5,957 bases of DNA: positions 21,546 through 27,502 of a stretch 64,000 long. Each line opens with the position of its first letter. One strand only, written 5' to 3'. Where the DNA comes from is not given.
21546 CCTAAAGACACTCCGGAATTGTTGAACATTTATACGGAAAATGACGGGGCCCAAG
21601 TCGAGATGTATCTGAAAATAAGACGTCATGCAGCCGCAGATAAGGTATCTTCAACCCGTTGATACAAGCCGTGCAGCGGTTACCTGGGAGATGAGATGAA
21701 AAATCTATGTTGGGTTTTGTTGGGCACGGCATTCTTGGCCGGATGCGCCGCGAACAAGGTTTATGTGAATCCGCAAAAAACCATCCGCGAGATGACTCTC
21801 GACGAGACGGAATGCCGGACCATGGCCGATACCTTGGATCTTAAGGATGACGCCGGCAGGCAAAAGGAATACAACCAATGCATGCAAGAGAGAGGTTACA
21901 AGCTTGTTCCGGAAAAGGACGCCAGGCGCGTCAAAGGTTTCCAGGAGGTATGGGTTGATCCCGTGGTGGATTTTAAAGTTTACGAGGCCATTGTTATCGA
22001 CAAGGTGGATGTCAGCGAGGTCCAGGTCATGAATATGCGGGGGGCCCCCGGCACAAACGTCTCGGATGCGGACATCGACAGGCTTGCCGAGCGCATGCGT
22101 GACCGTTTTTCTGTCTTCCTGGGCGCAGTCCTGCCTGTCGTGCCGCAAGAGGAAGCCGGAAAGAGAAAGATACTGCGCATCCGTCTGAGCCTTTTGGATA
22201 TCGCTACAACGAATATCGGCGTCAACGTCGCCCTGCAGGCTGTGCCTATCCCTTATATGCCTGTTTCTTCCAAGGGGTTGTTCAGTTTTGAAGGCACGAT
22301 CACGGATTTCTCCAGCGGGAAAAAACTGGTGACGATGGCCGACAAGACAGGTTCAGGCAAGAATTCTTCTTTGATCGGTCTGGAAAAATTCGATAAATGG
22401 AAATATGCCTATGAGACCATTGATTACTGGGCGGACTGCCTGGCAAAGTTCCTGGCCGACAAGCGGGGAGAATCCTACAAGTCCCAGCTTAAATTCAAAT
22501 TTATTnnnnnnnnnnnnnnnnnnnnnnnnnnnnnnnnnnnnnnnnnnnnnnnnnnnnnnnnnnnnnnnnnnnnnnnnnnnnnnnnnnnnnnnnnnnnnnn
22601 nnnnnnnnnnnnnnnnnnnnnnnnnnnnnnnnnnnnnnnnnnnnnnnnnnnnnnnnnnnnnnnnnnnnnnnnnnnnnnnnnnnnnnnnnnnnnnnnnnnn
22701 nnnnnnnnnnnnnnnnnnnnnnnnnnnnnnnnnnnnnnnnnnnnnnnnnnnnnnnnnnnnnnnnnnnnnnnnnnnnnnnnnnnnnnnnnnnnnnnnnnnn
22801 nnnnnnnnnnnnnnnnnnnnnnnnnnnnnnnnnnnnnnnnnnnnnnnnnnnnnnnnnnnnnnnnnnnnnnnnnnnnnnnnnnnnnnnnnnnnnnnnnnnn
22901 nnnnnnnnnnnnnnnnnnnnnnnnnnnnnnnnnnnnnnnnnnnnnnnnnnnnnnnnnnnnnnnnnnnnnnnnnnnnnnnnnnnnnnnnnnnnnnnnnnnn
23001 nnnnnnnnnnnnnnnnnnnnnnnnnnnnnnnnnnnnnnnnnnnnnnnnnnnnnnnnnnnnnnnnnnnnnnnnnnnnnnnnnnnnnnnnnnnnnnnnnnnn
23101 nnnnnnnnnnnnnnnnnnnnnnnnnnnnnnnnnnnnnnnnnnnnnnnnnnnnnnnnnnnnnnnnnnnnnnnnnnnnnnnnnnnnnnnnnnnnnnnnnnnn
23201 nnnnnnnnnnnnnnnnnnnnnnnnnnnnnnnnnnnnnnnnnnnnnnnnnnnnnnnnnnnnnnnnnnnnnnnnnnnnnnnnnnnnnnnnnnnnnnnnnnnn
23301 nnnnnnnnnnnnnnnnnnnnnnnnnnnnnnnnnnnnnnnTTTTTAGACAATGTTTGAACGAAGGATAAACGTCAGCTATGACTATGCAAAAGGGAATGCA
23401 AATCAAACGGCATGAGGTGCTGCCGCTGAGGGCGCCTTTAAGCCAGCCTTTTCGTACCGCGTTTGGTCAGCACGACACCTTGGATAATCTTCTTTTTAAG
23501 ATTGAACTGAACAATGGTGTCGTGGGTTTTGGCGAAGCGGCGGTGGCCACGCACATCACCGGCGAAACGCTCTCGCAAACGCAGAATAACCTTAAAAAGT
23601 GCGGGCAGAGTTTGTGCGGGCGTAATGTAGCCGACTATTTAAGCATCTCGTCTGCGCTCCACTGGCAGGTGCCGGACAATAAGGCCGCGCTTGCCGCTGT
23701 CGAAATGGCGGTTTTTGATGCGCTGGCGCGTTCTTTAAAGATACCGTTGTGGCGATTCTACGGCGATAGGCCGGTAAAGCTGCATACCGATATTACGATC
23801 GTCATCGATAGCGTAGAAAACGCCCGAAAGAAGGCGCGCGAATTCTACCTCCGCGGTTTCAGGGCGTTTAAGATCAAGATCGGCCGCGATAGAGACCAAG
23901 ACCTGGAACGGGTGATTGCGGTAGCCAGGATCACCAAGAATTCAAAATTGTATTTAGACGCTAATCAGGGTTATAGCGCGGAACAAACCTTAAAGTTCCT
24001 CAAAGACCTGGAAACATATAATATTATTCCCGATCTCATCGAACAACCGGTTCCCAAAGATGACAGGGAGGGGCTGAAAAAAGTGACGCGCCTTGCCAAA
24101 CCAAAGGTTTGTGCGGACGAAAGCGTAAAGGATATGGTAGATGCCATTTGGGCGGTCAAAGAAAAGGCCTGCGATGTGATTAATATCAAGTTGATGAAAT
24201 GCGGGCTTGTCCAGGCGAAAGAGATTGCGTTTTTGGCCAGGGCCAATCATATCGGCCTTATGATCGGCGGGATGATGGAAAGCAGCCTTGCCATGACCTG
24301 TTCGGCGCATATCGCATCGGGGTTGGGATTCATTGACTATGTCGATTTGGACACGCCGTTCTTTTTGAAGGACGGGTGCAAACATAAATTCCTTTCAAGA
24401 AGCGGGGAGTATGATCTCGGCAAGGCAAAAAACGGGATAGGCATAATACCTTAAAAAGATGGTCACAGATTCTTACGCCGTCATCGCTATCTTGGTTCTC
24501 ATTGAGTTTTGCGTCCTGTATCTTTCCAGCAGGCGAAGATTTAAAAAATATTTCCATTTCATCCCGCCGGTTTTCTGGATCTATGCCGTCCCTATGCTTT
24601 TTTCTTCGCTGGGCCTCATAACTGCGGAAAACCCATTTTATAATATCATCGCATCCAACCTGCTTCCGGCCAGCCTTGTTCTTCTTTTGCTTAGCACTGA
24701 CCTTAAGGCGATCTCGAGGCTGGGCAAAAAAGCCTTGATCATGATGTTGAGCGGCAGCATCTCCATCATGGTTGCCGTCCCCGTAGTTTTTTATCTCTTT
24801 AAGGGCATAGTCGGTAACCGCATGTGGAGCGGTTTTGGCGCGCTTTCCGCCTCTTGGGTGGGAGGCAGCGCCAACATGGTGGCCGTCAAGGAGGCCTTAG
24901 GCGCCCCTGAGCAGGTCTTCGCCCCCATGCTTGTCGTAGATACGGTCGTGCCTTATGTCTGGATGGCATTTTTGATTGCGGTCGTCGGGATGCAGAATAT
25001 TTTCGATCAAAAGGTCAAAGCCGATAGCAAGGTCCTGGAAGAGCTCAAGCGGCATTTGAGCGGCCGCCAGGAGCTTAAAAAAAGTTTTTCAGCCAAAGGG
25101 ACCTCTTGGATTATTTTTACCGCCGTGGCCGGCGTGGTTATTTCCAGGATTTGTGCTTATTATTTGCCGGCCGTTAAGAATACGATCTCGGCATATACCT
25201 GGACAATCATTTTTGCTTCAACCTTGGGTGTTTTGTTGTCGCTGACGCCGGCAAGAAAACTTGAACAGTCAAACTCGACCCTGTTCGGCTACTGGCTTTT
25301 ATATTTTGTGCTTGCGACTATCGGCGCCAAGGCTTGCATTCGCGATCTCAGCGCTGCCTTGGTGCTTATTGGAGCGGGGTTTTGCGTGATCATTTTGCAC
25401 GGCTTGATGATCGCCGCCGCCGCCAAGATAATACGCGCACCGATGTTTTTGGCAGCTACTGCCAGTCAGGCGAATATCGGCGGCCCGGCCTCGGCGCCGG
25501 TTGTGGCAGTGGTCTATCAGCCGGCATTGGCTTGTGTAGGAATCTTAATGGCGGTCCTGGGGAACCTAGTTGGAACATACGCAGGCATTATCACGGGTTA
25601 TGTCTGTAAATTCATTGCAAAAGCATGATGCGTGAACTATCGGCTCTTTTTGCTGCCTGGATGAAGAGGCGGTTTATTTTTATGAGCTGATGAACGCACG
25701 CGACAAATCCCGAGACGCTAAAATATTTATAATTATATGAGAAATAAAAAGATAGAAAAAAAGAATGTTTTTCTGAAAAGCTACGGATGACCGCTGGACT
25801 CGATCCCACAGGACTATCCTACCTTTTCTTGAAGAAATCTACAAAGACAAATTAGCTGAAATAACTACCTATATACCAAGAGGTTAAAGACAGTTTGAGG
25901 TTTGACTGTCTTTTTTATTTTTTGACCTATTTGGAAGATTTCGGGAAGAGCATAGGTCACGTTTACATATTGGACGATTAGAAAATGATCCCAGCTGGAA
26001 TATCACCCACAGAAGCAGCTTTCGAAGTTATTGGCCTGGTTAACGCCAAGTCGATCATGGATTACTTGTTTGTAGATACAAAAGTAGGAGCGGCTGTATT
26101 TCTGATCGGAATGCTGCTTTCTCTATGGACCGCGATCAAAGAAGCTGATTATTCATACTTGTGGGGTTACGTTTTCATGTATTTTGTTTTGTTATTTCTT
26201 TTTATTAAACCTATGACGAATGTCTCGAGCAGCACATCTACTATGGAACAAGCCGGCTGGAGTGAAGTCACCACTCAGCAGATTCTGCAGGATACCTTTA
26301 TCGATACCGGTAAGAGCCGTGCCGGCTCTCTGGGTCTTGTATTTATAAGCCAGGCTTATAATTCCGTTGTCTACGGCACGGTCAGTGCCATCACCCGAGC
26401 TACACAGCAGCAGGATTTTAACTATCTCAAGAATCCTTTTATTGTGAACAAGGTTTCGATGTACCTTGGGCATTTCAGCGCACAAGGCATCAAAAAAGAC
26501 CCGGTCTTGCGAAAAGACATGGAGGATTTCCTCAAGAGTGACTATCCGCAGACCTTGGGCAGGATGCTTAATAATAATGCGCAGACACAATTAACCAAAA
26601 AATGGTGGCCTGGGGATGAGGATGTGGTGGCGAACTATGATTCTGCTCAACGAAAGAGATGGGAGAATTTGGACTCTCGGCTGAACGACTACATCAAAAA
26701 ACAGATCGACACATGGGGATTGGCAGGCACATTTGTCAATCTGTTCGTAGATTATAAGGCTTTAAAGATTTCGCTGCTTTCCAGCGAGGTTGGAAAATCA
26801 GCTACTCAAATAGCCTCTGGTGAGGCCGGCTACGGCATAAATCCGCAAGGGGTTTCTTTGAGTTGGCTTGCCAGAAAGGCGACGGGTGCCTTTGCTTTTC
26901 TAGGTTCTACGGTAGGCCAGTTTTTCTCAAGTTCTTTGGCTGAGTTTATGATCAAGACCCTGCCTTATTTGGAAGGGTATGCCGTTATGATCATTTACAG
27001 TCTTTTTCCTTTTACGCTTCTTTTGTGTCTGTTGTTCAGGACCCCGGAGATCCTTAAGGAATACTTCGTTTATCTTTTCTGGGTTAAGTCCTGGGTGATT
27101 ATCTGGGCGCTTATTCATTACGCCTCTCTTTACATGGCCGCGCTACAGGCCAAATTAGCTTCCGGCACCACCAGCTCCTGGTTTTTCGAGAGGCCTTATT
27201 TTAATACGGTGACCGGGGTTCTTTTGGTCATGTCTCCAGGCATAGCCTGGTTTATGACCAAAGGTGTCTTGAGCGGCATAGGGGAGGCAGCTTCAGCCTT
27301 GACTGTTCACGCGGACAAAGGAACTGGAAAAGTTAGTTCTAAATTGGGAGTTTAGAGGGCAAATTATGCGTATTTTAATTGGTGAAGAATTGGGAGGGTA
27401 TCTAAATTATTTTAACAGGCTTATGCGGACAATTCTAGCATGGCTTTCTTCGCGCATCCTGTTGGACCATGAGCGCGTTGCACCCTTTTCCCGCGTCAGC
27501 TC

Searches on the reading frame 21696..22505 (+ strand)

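Call 8: search_protein_families(library=pfam, proteins=[window:21696-22505:+], max_evalue=0.01)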
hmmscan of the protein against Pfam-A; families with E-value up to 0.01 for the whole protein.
window:21696-22505:+ (270 aa): 1 family
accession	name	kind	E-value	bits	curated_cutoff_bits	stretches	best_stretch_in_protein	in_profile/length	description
PF11769.13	DUF3313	-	6.8e-16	59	26.1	1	69-247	10-185/187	Protein of unknown function (DUF3313)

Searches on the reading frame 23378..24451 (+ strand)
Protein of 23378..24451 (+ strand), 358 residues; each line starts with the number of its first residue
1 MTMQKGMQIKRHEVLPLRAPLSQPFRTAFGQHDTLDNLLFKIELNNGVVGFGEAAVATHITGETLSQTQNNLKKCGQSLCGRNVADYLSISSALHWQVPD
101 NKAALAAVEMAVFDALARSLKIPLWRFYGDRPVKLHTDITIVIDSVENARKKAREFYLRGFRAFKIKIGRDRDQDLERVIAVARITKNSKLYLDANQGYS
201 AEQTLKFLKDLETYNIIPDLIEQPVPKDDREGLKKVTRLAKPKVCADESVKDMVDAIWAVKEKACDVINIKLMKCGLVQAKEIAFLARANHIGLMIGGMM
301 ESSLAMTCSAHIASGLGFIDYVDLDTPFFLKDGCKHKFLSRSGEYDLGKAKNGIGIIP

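Call 8: search_protein_families(library=pfam, proteins=[window:23378-24451:+], max_evalue=0.01)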
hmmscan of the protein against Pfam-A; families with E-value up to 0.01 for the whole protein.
window:23378-24451:+ (358 aa): 2 families
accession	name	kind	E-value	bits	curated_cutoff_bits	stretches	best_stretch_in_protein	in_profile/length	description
PF13378.12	MR_MLE_C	-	3.7e-38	131.9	29.4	1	150-356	3-213/219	Enolase C-terminal domain-like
PF02746.21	MR_MLE_N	-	5.3e-11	43.2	22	1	20-127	12-115/117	Mandelate racemase / muconate lactonizing enzyme, N-terminal domain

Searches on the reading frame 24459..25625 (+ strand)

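Call 8: search_protein_families(library=pfam, proteins=[window:24459-25625:+], max_evalue=0.01)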
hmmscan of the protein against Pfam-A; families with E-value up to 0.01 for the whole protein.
window:24459-25625:+ (389 aa): 1 family
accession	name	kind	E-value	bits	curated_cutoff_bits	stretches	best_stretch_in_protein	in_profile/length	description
PF05684.17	DUF819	-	1.5e-83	281.4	27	1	18-382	9-375/379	Protein of unknown function (DUF819)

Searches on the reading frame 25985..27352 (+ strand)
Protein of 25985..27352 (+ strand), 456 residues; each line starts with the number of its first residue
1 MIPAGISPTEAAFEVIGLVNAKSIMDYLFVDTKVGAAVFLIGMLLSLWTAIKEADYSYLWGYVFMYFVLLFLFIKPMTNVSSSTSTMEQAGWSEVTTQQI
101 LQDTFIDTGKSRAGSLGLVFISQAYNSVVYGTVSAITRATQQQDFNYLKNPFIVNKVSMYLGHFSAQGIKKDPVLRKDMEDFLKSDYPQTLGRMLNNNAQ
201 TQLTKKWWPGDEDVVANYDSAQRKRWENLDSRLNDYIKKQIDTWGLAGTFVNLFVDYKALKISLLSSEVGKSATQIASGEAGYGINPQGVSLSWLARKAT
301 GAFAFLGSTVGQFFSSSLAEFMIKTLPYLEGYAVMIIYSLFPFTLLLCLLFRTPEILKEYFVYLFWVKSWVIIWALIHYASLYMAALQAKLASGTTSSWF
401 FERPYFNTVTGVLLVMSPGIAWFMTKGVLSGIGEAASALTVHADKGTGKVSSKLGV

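Call 8: search_protein_families(library=pfam, proteins=[window:25985-27352:+], max_evalue=0.01)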
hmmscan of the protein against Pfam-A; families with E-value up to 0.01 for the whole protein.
window:25985-27352:+ (456 aa): 1 family
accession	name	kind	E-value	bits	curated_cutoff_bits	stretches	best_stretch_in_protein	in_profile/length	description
PF07916.16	TraG_N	-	7e-16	58.7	36.1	1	37-443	33-458/462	TraG-like protein, N-terminal region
